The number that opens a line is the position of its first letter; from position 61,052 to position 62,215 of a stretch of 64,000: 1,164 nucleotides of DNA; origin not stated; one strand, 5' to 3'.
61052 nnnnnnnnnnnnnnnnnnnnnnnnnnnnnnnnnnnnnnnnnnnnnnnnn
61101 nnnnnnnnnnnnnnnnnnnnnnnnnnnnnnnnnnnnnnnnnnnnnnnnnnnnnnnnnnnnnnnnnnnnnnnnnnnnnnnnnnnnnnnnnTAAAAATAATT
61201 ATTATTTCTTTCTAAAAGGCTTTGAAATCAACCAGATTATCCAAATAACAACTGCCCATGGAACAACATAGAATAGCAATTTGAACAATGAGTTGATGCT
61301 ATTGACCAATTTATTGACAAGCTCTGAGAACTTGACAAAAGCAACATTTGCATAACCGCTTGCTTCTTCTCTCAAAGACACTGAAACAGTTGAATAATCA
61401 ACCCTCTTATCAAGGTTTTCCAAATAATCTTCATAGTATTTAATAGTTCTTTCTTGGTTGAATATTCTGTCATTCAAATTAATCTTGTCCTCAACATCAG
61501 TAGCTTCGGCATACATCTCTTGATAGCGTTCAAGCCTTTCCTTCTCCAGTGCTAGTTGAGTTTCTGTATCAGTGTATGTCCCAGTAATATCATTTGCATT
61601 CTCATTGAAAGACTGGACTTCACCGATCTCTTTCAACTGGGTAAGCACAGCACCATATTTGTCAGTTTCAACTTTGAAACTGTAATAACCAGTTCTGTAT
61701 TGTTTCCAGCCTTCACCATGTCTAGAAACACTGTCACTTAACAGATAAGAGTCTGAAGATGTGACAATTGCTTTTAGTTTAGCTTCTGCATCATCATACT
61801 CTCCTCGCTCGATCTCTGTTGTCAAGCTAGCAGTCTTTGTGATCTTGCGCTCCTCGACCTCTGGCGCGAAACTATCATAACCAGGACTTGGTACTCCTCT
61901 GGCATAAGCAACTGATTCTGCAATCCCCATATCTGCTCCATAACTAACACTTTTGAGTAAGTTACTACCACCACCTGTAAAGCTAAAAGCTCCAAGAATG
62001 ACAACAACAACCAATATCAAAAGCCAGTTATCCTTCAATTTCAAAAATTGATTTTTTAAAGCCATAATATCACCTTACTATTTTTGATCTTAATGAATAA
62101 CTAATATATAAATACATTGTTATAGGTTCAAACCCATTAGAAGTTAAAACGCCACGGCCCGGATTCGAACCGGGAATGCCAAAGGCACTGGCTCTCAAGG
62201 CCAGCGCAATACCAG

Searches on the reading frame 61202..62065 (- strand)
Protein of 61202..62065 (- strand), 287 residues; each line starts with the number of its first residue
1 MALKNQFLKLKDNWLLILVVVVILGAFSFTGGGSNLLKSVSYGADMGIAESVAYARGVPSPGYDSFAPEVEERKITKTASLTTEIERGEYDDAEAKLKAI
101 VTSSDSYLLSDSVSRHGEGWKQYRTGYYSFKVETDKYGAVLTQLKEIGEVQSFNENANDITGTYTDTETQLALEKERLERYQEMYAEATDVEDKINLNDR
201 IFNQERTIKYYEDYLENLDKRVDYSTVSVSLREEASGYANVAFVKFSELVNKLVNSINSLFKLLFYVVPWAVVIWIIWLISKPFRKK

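Call 59: search_protein_families(library=pfam, proteins=[window:61202-62065:-], max_evalue=0.001)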
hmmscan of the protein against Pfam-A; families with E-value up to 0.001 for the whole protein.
window:61202-62065:- (287 aa): 1 family
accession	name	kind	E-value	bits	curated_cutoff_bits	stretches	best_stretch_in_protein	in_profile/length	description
PF14257.11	DUF4349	-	1.5e-38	132.7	27.7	1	73-280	1-211/213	Domain of unknown function (DUF4349)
